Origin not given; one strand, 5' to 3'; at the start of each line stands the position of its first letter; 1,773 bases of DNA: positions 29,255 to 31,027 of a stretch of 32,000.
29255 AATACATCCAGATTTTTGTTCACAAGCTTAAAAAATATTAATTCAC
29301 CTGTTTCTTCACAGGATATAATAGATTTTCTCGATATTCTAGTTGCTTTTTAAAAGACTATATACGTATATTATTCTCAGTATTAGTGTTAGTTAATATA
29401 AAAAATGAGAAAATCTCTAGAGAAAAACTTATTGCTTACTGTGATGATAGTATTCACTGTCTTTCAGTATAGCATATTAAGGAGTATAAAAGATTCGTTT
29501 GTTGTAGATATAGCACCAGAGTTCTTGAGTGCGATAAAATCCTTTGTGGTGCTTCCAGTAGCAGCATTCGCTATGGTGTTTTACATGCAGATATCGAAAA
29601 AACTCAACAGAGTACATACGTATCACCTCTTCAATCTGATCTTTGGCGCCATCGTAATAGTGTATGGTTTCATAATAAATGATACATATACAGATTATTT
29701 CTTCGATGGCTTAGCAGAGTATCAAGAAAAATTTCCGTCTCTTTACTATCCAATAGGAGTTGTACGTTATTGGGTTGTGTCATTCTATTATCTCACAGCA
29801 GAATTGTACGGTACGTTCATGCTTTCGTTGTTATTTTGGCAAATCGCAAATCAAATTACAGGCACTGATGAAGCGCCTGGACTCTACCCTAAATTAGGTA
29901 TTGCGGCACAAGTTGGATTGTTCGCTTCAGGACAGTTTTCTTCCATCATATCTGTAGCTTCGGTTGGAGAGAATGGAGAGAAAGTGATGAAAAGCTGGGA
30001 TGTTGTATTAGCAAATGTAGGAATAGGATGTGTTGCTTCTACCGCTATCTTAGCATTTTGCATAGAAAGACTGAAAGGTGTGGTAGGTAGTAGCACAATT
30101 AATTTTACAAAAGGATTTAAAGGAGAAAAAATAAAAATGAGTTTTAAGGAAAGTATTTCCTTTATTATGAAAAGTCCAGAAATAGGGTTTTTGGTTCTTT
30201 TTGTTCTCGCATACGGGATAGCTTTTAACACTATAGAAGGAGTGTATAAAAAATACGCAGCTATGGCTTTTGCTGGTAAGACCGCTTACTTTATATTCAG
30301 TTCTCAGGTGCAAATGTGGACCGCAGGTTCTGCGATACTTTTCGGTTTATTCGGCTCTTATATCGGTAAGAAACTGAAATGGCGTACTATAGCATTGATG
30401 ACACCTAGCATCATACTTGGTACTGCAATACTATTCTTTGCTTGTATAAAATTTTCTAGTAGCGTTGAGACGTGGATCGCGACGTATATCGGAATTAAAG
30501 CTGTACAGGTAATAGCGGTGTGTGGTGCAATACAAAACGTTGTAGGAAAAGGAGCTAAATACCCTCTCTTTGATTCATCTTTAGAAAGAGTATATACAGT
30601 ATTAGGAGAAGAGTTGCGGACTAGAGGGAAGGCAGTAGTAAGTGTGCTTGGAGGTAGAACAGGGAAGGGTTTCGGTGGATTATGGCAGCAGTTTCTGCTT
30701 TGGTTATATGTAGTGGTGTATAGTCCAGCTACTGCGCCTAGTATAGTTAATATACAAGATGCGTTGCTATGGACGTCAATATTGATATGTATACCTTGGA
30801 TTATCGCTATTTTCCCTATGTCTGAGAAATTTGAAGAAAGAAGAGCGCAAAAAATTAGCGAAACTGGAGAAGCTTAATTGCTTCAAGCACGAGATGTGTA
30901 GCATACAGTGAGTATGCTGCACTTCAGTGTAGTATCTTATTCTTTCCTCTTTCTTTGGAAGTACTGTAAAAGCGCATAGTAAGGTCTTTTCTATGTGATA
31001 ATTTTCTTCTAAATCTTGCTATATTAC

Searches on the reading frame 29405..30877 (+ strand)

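Call 27: search_protein_families(library=pfam, proteins=[window:29405-30877:+], max_evalue=0.001)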
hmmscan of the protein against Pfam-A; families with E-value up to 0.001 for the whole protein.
window:29405-30877:+ (490 aa): 1 family
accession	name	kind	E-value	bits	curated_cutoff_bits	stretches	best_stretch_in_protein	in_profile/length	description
PF03219.20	TLC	-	6.6e-81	273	21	1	3-476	21-491/491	TLC ATP/ADP transporter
